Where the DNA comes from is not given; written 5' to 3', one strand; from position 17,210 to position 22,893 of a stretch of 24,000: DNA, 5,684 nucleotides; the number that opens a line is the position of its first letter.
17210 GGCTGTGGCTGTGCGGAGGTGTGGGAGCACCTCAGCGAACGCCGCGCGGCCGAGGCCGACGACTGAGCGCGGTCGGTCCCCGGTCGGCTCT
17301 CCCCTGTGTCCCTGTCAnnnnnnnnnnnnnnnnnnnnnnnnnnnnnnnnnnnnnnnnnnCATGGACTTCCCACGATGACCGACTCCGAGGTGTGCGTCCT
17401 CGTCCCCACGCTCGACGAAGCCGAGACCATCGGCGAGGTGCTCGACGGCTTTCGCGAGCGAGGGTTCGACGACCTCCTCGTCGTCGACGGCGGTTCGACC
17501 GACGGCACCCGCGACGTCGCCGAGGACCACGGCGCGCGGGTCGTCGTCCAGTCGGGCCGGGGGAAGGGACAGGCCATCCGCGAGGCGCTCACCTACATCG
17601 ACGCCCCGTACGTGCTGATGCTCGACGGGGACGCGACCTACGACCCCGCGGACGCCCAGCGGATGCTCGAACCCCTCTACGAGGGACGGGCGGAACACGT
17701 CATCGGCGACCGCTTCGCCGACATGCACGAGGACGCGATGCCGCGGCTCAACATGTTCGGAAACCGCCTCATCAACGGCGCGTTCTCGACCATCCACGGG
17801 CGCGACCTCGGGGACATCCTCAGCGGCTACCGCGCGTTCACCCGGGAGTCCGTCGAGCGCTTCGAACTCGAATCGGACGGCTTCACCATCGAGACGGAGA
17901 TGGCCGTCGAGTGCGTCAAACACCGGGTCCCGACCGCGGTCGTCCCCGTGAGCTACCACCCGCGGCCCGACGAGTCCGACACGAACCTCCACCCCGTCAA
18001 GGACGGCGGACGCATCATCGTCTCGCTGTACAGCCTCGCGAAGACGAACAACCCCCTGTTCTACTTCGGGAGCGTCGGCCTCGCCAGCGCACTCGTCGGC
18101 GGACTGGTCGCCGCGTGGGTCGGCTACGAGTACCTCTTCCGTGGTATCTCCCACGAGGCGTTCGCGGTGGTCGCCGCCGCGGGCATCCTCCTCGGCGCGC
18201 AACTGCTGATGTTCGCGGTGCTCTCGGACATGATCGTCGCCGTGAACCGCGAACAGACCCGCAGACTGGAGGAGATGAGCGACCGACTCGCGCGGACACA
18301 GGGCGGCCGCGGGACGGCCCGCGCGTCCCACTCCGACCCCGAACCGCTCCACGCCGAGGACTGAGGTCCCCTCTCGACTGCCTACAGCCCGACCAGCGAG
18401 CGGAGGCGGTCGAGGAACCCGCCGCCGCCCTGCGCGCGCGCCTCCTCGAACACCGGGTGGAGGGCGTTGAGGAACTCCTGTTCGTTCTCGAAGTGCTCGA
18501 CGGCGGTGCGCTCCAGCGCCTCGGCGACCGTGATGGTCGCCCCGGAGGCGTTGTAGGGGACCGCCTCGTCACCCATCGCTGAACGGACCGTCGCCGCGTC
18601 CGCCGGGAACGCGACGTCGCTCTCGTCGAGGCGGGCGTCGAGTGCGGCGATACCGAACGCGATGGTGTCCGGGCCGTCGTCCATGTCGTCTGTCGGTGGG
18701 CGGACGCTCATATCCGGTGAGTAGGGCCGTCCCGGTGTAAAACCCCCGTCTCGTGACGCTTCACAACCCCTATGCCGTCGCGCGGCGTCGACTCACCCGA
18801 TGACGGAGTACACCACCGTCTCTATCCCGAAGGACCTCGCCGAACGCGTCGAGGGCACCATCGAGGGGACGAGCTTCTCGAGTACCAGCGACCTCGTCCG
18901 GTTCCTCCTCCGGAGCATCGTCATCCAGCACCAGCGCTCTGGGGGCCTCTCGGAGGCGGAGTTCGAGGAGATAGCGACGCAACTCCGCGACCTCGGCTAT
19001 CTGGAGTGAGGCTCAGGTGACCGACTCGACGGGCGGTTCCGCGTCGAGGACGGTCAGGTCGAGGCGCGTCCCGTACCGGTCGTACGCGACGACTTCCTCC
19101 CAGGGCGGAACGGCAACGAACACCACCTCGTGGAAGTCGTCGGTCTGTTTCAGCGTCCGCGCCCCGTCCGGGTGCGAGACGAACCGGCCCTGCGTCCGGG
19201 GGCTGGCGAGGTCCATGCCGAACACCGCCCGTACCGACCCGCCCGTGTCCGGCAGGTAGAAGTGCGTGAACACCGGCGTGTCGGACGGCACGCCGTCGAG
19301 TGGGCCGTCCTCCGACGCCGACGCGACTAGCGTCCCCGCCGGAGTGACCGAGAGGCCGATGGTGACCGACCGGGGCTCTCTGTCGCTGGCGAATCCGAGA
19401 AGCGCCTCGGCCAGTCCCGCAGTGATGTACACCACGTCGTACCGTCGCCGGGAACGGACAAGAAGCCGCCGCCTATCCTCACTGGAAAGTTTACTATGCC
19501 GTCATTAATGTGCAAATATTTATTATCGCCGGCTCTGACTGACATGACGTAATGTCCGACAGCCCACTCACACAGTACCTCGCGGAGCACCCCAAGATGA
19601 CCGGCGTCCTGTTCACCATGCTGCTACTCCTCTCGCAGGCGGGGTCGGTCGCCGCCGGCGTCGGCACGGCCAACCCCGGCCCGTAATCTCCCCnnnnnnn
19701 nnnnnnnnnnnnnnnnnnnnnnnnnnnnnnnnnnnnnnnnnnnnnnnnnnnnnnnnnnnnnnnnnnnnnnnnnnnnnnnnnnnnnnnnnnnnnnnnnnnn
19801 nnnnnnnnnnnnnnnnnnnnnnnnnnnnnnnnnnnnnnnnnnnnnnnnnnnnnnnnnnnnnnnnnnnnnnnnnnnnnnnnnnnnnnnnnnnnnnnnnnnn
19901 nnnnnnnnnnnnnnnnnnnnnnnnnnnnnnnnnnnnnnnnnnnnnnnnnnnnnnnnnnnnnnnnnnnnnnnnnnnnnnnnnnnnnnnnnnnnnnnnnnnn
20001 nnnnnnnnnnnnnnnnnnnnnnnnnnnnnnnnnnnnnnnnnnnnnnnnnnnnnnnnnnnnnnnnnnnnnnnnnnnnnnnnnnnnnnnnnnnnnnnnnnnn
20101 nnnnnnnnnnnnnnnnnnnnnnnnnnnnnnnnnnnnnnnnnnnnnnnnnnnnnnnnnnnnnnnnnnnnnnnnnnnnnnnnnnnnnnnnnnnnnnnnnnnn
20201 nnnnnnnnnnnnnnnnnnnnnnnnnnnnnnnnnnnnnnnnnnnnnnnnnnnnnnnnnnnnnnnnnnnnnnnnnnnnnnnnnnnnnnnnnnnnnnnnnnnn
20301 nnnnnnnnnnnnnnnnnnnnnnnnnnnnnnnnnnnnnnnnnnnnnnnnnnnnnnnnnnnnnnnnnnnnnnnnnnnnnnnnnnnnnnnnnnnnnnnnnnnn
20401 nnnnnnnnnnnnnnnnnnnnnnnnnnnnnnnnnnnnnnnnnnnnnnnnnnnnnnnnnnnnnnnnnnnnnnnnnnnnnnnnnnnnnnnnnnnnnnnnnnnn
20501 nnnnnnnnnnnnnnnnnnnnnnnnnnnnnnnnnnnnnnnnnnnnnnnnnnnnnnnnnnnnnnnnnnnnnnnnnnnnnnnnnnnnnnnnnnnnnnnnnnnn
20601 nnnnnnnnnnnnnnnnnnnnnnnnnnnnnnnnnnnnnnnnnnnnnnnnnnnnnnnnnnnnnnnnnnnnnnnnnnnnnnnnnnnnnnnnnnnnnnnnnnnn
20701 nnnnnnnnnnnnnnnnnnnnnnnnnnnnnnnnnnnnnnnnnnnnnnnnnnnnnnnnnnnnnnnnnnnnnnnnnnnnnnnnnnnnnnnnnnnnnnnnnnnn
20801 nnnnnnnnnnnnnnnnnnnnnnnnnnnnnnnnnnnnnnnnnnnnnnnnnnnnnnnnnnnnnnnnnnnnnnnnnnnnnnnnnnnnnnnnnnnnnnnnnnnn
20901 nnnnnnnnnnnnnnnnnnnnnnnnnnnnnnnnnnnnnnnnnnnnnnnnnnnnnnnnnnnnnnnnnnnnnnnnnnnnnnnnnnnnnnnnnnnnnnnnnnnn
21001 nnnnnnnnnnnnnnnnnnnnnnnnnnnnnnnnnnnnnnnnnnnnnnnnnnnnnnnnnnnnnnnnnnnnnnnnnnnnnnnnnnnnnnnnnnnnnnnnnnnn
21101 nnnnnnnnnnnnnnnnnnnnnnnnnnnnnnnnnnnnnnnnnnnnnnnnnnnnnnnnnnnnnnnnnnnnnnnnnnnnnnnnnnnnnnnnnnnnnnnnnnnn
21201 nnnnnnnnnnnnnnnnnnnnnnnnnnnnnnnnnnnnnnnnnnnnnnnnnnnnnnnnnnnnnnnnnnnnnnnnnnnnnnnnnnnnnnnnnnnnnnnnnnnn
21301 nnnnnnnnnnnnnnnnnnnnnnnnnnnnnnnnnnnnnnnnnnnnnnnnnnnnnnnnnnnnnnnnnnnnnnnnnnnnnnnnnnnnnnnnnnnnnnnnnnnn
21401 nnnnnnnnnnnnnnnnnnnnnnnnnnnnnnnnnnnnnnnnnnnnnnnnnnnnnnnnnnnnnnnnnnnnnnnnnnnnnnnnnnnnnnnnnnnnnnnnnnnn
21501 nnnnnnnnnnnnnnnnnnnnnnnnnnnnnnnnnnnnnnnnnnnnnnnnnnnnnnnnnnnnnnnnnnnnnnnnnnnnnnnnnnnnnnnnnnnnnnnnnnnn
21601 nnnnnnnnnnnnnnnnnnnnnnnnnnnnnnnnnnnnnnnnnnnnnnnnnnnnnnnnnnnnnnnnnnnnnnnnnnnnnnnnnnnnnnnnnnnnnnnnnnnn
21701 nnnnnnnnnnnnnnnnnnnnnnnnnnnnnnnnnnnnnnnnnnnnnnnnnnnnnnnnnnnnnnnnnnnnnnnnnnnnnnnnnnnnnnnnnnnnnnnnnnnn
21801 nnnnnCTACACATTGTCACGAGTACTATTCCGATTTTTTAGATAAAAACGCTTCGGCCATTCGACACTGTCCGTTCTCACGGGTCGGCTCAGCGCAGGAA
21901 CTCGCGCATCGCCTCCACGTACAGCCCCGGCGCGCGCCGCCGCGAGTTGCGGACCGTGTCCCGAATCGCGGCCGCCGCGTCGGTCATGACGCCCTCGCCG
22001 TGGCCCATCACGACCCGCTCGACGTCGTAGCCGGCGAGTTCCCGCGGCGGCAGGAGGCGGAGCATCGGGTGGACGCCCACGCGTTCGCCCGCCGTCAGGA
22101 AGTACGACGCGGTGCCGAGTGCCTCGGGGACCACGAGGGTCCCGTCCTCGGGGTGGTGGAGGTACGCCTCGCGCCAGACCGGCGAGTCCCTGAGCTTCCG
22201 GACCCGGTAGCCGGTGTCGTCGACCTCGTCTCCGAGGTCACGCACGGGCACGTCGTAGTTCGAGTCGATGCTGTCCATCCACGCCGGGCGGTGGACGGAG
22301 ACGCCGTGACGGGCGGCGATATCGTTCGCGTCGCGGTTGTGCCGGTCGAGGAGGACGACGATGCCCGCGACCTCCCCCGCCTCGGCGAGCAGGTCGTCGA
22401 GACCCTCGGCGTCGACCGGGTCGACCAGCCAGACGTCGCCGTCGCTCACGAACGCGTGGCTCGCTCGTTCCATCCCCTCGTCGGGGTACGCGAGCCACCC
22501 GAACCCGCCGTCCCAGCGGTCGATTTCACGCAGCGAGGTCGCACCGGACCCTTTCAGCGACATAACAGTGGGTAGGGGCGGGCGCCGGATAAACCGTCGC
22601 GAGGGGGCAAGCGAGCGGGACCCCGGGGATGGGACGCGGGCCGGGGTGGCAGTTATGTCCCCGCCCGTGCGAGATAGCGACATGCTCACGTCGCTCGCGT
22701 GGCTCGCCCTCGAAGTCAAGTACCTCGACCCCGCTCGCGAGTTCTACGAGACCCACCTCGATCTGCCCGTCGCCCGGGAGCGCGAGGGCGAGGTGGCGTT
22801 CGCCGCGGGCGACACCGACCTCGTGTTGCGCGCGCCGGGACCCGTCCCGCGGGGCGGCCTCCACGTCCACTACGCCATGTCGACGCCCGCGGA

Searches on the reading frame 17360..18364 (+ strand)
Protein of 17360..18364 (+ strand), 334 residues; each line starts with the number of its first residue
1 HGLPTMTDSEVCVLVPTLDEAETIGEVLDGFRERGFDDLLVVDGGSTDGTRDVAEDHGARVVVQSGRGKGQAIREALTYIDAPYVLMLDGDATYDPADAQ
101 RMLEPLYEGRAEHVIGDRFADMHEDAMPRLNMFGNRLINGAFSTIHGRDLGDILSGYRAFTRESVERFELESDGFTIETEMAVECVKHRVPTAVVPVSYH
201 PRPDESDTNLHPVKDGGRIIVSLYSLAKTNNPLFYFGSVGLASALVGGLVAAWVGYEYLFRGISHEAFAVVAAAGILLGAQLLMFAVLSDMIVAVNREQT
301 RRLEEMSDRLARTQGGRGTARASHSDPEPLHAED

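Call 10: search_protein_families(library=pfam, proteins=[window:17360-18364:+], max_evalue=0.01)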
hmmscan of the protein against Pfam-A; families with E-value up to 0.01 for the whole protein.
window:17360-18364:+ (334 aa): 3 families
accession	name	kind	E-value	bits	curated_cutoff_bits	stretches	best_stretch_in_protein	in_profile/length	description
PF00535.33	Glycos_transf_2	-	4.1e-21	76.1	23.3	1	12-165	1-164/168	Glycosyl transferase family 2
PF13641.12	Glyco_tranf_2_3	-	1.5e-06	28.8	27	1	11-197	3-206/230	Glycosyltransferase like family 2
PF13704.12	Glyco_tranf_2_4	-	0.00014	22.7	27.5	1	19-68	2-51/98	Glycosyl transferase family 2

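Call 62: search_protein_families(library=ncbifam, proteins=[window:17375-18364:+], max_evalue=0.001)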
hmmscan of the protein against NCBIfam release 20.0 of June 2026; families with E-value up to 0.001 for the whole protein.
window:17375-18364:+ (329 aa): 10 families
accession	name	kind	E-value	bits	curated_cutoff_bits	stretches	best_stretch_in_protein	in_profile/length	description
TIGR04182.1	glyco_TIGR04182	equivalog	1.4e-132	441.5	325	1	5-298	1-293/293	S-layer glycoprotein N-glycosyltransferase AglJ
NF041391.1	DPhHxTase_Halo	equivalog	3.1e-28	98.2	375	1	12-221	3-208/213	dolichyl-phosphate hexose transferase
NF058614.1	PPMAGASynPpgS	equivalog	5.7e-17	61.9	370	1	6-192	2-194/226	polyprenyl-phospho-N-acetylgalactosaminyl synthase PpgS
NF010496.0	PRK13915.1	equivalog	1.7e-13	50.3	262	1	3-103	30-144/307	glucosyl-3-phosphoglycerate synthase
TIGR04283.1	glyco_like_mftF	equivalog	9.2e-11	41.7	182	1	7-114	2-107/221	TIGR04283 family arsenosugar biosynthesis glycosyltransferase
TIGR03937.1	PgaC_IcaA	equivalog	1.3e-07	30.9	422.3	1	5-103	46-152/407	poly-beta-1,6-N-acetyl-D-glucosamine synthase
NF041875.1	EPS_EpsD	equivalog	3e-06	26.9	370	1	7-133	2-136/325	exopolysaccharide biosynthesis glycosyltransferase EpsD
NF045692.1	OglycostaseCruG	equivalog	7.6e-06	25.1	600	1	5-51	42-90/386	2'-O-glycosyltransferase CruG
NF047683.1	TeichurnBiosyTuaG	equivalog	0.00011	22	400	1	4-99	6-109/252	teichuronic acid biosynthesis protein TuaG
TIGR03469.1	HpnB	hypoth_equivalog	0.0005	19.2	379.25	0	5-53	45-96/386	hopene-associated glycosyltransferase HpnB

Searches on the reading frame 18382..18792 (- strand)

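Call 10: search_protein_families(library=pfam, proteins=[window:18382-18792:-], max_evalue=0.01)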
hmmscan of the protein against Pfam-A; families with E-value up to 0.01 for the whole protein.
window:18382-18792:- (136 aa): 1 family
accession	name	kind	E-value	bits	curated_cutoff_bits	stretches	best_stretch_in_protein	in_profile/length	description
PF19102.7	DUF5789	-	2.5e-05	24.6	21.7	1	58-114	12-66/75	Family of unknown function (DUF5789)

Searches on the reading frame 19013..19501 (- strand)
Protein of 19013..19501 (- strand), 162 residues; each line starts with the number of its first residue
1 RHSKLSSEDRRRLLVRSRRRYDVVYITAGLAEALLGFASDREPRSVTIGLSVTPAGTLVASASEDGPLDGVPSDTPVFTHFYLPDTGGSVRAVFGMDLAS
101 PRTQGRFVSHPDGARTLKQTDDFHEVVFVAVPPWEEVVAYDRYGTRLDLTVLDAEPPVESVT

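Call 11: search_protein_families(library=pfam, proteins=[window:19013-19501:-], max_evalue=0.01)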
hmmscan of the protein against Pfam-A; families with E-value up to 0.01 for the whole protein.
window:19013-19501:- (162 aa): 0 families

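Call 62: search_protein_families(library=ncbifam, proteins=[window:19013-19501:-], max_evalue=0.001)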
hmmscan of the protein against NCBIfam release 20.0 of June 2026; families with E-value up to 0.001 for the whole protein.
window:19013-19501:- (162 aa): 0 families

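Call 72: search_protein_families(library=pfam, proteins=[window:19013-19501:-], max_evalue=5)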
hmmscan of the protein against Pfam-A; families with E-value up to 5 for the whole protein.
window:19013-19501:- (162 aa): 1 family
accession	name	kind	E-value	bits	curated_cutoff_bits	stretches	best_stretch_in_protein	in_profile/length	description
PF12556.13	CobS_N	-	0.029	14.5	22.2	1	83-97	5-19/34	Cobaltochelatase CobS subunit N terminal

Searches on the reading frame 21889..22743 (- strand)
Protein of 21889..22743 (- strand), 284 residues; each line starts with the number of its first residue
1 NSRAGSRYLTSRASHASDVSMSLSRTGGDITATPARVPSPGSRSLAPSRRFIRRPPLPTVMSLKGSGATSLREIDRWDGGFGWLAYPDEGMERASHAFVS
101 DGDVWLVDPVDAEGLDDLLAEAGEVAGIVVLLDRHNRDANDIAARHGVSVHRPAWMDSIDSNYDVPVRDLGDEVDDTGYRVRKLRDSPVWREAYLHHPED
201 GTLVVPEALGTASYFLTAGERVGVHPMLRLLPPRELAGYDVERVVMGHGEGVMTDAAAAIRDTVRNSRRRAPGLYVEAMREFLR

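Call 11: search_protein_families(library=pfam, proteins=[window:21889-22743:-], max_evalue=0.01)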
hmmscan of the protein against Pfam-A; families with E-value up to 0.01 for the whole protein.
window:21889-22743:- (284 aa): 0 families

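Call 62: search_protein_families(library=ncbifam, proteins=[window:21889-22719:-], max_evalue=0.001)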
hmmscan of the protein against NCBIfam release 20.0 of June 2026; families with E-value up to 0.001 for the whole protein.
window:21889-22719:- (276 aa): 0 families

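Call 72: search_protein_families(library=pfam, proteins=[window:21889-22719:-], max_evalue=5)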
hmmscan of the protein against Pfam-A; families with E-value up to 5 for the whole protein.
window:21889-22719:- (276 aa): 2 families
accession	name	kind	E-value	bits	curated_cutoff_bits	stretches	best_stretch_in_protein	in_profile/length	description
PF10127.15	RlaP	-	0.015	15.4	23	1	137-176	42-81/249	RNA repair pathway DNA polymerase beta family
PF14597.12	Lactamase_B_5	-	0.14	12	28.4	1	79-187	17-125/199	Metallo-beta-lactamase superfamily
